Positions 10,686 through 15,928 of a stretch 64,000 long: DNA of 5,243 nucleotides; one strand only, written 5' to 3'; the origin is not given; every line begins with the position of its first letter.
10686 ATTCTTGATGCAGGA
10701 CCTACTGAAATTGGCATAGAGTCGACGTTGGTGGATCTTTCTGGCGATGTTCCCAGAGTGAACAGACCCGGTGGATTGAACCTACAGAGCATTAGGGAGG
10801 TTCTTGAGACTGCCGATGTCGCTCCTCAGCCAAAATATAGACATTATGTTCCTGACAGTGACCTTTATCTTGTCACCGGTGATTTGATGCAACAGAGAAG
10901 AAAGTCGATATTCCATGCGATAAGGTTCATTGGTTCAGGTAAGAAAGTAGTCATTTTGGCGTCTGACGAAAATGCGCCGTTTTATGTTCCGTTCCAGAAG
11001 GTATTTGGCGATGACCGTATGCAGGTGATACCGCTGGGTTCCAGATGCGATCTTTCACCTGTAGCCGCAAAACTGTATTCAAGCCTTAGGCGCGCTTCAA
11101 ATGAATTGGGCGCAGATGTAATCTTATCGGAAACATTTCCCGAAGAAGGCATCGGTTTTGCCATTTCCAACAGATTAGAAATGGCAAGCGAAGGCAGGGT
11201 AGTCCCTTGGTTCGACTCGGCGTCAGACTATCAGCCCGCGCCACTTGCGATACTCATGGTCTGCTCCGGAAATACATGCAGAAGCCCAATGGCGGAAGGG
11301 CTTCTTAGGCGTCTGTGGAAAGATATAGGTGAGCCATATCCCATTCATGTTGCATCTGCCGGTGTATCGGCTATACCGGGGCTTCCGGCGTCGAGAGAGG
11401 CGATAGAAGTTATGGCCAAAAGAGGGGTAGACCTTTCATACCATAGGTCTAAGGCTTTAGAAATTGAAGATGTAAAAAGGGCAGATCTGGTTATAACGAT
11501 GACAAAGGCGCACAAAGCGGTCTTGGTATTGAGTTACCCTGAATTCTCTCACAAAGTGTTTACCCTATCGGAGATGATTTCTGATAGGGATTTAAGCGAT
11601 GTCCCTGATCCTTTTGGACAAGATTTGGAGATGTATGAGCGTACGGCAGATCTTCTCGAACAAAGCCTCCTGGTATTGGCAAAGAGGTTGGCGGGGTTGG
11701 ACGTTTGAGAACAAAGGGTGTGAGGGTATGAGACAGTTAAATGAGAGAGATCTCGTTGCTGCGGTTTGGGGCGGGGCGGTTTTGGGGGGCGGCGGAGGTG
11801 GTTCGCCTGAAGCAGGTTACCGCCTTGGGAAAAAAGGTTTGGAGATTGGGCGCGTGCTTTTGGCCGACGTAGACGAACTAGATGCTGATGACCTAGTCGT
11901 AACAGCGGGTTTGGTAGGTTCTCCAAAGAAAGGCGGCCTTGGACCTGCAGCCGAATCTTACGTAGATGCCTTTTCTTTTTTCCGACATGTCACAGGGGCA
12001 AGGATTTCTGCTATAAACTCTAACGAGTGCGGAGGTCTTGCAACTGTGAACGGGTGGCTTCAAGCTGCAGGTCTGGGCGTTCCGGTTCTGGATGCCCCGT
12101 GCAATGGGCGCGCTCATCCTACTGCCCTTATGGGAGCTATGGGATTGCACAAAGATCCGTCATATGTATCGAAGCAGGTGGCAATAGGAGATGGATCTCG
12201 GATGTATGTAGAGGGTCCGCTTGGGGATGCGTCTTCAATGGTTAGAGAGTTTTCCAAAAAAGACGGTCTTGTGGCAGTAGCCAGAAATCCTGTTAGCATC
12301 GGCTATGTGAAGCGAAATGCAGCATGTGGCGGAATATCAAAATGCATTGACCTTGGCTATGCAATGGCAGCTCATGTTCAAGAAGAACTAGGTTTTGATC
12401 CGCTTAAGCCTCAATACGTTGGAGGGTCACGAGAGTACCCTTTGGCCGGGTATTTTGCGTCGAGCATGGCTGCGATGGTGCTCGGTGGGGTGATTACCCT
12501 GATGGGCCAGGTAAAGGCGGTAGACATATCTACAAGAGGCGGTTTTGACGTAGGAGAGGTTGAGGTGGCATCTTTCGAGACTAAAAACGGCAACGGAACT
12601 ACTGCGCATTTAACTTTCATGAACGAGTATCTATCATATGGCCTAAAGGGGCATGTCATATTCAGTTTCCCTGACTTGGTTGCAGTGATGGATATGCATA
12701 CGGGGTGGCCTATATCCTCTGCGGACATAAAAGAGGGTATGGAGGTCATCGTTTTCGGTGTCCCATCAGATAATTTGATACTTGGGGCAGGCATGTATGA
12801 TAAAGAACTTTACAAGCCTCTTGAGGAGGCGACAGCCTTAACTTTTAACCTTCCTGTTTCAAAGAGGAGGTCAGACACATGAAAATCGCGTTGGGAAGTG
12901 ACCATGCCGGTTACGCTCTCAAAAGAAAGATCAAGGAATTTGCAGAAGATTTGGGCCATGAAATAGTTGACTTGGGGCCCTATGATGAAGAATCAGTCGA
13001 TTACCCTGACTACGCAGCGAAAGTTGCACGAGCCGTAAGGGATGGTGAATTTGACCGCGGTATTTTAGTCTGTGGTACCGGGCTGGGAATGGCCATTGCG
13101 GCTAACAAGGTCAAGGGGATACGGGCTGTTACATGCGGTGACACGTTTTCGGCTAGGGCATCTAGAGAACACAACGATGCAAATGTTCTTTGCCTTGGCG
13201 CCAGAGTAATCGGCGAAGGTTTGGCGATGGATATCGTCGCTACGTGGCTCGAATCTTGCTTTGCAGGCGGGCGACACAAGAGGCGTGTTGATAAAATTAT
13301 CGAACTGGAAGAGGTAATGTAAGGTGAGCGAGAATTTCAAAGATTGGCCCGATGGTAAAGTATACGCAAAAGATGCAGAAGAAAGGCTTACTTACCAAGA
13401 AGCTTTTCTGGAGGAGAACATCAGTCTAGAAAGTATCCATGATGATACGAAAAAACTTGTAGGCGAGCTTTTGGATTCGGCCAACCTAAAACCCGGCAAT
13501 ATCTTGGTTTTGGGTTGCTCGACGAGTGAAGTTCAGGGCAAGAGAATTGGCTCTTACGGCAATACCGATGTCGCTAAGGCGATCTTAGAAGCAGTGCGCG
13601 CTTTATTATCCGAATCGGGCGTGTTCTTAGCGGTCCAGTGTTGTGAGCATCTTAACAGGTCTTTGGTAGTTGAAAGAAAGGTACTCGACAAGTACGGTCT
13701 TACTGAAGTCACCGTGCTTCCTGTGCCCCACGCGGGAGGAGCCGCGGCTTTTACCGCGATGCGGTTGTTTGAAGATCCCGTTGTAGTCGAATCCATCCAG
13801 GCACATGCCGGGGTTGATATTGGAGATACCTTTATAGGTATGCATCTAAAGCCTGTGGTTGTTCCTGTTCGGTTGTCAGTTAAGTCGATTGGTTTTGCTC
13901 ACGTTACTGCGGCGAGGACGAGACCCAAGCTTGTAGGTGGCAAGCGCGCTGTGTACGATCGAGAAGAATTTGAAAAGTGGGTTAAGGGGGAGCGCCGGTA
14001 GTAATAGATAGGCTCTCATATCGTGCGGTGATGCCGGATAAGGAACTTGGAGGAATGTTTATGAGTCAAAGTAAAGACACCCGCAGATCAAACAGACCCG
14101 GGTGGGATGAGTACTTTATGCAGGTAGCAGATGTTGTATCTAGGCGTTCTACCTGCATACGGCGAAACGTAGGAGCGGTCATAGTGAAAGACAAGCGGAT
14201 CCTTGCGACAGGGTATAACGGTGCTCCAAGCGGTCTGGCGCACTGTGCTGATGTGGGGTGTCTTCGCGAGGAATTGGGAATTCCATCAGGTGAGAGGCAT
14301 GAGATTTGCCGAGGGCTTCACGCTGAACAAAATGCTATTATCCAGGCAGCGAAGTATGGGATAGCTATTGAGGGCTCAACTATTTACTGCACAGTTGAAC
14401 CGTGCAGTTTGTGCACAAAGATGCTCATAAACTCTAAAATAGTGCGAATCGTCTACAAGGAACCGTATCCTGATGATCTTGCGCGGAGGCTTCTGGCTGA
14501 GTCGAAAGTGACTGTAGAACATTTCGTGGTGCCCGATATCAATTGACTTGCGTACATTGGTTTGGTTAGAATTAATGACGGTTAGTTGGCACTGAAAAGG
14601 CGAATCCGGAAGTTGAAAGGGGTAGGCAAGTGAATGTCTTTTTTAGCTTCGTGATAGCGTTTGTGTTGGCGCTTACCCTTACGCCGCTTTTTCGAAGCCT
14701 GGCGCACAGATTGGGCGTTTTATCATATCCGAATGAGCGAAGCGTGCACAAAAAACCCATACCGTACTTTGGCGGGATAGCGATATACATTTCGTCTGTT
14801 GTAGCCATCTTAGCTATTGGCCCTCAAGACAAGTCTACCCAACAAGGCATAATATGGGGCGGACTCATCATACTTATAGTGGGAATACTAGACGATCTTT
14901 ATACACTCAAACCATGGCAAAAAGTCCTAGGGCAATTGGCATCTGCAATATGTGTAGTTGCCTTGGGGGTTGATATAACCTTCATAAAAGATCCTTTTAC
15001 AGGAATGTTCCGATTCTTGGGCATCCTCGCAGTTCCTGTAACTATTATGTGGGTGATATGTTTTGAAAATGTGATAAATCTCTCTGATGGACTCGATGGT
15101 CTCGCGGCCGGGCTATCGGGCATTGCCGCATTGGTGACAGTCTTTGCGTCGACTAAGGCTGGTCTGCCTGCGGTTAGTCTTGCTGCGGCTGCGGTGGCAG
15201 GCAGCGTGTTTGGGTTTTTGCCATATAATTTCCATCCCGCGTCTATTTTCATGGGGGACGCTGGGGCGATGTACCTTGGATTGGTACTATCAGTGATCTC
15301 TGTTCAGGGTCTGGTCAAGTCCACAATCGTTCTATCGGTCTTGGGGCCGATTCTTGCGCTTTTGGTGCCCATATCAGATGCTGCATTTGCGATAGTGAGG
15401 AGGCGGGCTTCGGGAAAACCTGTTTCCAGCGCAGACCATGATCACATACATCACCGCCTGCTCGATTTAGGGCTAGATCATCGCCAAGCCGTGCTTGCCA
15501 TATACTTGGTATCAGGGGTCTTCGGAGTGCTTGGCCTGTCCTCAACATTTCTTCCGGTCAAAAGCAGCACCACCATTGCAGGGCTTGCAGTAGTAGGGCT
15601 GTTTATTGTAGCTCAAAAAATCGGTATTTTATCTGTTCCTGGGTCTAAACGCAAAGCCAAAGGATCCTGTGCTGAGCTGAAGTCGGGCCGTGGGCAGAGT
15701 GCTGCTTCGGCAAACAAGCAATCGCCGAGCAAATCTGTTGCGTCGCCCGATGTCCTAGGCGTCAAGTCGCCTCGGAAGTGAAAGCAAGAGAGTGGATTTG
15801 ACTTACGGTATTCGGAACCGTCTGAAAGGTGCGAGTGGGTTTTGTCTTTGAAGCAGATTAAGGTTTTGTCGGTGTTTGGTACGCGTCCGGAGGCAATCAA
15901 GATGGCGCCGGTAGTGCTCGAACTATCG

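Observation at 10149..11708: Single-ORF fusion of TsaC/Sua5 (t6A synthesis) with a YwlE-like low-molecular-weight phosphatase.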

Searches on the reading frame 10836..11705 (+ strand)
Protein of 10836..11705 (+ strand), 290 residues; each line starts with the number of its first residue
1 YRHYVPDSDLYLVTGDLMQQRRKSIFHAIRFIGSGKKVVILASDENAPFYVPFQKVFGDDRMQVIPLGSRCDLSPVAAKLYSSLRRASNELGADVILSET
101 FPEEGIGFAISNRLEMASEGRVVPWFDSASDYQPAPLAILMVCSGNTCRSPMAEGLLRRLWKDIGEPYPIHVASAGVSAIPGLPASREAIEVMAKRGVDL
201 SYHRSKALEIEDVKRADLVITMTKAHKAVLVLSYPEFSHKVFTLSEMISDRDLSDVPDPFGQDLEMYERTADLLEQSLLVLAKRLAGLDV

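Call 41: search_protein_representatives(protein=window:10836-11705:+)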
Query: 290 residues. Proteins with E-value up to 0.001 (for the whole library): 21072; up to 1e-10: 7892; up to 1e-30: 31. The best 150 are listed.
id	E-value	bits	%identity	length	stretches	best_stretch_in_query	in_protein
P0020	3.2e-68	246.2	46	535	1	1-287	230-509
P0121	1.5e-58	214.5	43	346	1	1-287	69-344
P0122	8.9e-52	192.3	54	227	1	85-288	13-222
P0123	4.6e-41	157.2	40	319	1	1-275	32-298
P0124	1.3e-39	152.4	29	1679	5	136-284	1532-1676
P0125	4.5e-37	144.1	44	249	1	65-272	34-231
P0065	6.4e-37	143.6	35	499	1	1-285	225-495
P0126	2.9e-36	141.4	40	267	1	31-277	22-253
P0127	8.6e-36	139.9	39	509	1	1-272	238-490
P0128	2.4e-34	135.1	39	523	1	1-279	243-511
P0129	3.7e-34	134.5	46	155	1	137-285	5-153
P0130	1.4e-33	132.6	37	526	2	139-285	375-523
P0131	3.8e-33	131.2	42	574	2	76-275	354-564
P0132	4.3e-33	131.0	37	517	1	1-274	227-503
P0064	5.3e-33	130.7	36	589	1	2-286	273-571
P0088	1.9e-26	109.2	43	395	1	133-287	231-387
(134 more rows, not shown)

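Call 44: search_protein_families(library=pfam, proteins=[P0124], max_evalue=0.001)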
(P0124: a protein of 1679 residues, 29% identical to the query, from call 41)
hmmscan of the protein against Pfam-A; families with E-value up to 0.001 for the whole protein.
P0124 (1679 aa): 4 families
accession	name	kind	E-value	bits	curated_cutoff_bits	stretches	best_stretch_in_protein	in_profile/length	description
PF01451.26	LMWPc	-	1.1e-101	337.4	23.2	5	1535-1670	1-140/144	Low molecular weight phosphotyrosine protein phosphatase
PF01326.24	PPDK_N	-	2.3e-71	241.2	27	1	524-850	3-322/328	Pyruvate phosphate dikinase, AMP/ATP-binding domain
PF00391.29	PEP-utilizers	-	1.4e-11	44.3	23.1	1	205-298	2-58/72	PEP-utilising enzyme, mobile domain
PF02302.22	PTS_IIB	-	1.3e-05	26.2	23.6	0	1080-1132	19-76/90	PTS system, Lactose/Cellobiose specific IIB subunit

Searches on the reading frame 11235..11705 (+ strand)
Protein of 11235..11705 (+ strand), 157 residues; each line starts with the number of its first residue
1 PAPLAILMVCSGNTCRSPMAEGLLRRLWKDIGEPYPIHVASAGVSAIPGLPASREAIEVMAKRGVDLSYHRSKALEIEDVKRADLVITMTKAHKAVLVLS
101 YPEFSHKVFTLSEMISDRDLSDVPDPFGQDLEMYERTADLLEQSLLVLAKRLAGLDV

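Call 17: search_solved_structures(query=window:11235-11705:+, max_evalue=0.00001, show_alignments=2)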
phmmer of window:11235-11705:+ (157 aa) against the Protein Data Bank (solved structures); distinct sequences matched with E-value up to 0.00001: 42.
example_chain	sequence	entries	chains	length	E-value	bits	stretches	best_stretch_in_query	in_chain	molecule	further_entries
4egs_A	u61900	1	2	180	8.1e-36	126.2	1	4-143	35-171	Ribose 5-phosphate isomerase RpiB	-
1zgg_A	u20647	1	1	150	1.3e-26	96.2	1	6-152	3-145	Putative low molecular weight protein-tyrosine-phosphatase ywlE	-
4kk3_A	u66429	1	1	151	1.4e-26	96.2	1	6-152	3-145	Low molecular weight protein-tyrosine-phosphatase YwlE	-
4eti_A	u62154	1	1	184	1.7e-26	95.9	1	4-152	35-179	Low molecular weight protein-tyrosine-phosphatase ywlE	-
4kk4_A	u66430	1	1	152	3.5e-25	91.7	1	6-152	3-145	Low molecular weight protein-tyrosine-phosphatase YwlE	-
4etn_A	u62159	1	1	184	4.4e-25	91.3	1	4-152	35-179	Low molecular weight protein-tyrosine-phosphatase ywlE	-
4pic_A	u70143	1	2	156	9.2e-25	90.3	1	3-152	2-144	Arginine phosphatase Ywle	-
7dhd_A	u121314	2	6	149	1.1e-15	60.9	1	6-152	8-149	Protein-tyrosine-phosphatase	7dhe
2cwd_A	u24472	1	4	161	1.4e-14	57.3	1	3-147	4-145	low molecular weight phosphotyrosine protein phosphatase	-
7dhf_A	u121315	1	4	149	1.9e-14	56.8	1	6-152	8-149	Protein-tyrosine-phosphatase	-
2fek_A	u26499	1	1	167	4.9e-14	55.5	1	6-150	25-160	Low molecular weight protein-tyrosine-phosphatase wzb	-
2wmy_A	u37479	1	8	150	6.4e-14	55.1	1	5-151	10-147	PUTATIVE ACID PHOSPHATASE WZB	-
2wja_A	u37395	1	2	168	9.4e-14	54.6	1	5-151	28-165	PUTATIVE ACID PHOSPHATASE WZB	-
4etm_A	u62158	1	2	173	6.5e-12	48.6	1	4-128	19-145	Low molecular weight protein-tyrosine-phosphatase yfkJ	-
5z3m_A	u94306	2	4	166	3.2e-11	46.3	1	4-148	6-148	Phosphotyrosine protein phosphatase | Low molecular weight phosphotyrosine protein phosphatase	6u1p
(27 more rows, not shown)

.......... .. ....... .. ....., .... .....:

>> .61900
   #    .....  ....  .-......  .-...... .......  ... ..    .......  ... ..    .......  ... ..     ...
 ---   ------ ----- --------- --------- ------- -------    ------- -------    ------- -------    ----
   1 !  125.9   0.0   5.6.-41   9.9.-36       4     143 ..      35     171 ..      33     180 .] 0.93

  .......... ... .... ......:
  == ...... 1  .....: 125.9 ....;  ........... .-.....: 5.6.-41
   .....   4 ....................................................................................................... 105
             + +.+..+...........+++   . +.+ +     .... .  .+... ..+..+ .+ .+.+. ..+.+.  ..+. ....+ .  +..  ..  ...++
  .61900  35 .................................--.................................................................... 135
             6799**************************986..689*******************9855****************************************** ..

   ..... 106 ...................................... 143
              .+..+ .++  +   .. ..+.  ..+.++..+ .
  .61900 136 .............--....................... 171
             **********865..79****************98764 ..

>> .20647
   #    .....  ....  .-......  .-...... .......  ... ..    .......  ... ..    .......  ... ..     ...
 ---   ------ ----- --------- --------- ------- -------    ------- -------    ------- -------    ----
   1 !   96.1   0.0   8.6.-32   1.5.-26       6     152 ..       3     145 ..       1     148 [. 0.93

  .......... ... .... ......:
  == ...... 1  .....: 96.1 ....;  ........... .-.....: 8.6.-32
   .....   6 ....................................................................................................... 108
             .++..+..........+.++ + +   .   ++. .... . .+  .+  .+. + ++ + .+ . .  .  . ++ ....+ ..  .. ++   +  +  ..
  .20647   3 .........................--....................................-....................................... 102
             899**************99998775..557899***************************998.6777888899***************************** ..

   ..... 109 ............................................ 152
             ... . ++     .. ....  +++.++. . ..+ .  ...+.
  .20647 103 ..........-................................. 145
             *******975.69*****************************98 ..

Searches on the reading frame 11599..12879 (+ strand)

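Call 7: search_protein_families(library=pfam, proteins=[window:11599-12879:+], max_evalue=0.001)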
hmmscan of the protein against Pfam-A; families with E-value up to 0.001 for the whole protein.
window:11599-12879:+ (427 aa): 2 families
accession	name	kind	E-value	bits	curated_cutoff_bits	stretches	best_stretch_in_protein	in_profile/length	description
PF06032.18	S-Me-THD_N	-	8.3e-23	81.6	27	1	52-200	3-152/158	S-Me-THD-like, N-terminal domain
PF20906.3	S-Me-THD_C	-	1.2e-21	77.4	27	1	220-393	16-166/190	S-Me-THD-like, C-terminal domain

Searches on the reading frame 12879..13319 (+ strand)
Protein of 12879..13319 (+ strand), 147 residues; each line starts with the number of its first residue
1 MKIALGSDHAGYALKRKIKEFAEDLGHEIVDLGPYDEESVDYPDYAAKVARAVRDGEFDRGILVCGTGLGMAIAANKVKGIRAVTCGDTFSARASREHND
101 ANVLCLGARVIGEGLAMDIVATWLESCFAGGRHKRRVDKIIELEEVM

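Call 7: search_protein_families(library=pfam, proteins=[window:12879-13319:+], max_evalue=0.001)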
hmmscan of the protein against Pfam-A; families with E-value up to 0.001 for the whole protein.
window:12879-13319:+ (147 aa): 1 family
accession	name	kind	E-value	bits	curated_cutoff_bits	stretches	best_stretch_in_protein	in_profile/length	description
PF02502.23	LacAB_rpiB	-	7.6e-62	207.8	24.7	1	3-140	1-138/138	Ribose/Galactose Isomerase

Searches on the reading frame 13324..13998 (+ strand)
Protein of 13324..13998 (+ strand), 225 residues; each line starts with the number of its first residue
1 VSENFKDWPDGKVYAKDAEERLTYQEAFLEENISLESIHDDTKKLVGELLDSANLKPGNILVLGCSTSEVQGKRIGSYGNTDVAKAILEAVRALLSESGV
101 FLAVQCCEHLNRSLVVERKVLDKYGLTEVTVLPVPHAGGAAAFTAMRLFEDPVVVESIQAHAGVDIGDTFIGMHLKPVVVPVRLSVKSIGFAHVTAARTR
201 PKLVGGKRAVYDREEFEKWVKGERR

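Call 7: search_protein_families(library=pfam, proteins=[window:13324-13998:+], max_evalue=0.001)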
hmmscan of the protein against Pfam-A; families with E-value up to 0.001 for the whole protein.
window:13324-13998:+ (225 aa): 1 family
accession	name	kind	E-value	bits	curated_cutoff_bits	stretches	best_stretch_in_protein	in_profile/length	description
PF04260.17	DUF436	-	1.4e-76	256.3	25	1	42-211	2-171/171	Protein of unknown function (DUF436)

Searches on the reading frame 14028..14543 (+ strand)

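Call 7: search_protein_families(library=pfam, proteins=[window:14028-14543:+], max_evalue=0.001)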
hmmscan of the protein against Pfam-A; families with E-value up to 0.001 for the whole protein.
window:14028-14543:+ (172 aa): 3 families
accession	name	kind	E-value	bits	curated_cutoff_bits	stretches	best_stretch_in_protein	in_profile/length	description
PF00383.29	dCMP_cyt_deam_1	-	3.6e-27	94.7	25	1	26-143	3-100/102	Cytidine and deoxycytidylate deaminase zinc-binding region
PF14437.12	MafB19-deam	-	1.1e-19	71.2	27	1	26-149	3-105/142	MafB19-like deaminase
PF14439.12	Bd3614-deam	-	0.00064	20.1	38.5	0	97-155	35-100/113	Bd3614-like deaminase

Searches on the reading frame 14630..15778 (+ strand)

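Call 7: search_protein_families(library=pfam, proteins=[window:14630-15778:+], max_evalue=0.001)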
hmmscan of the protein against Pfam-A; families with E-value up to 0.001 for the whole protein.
window:14630-15778:+ (383 aa): 1 family
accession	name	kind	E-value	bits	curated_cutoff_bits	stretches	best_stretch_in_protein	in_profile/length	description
PF00953.26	Glycos_transf_4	-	1e-36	126.8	27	1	74-226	4-158/160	Glycosyl transferase family 4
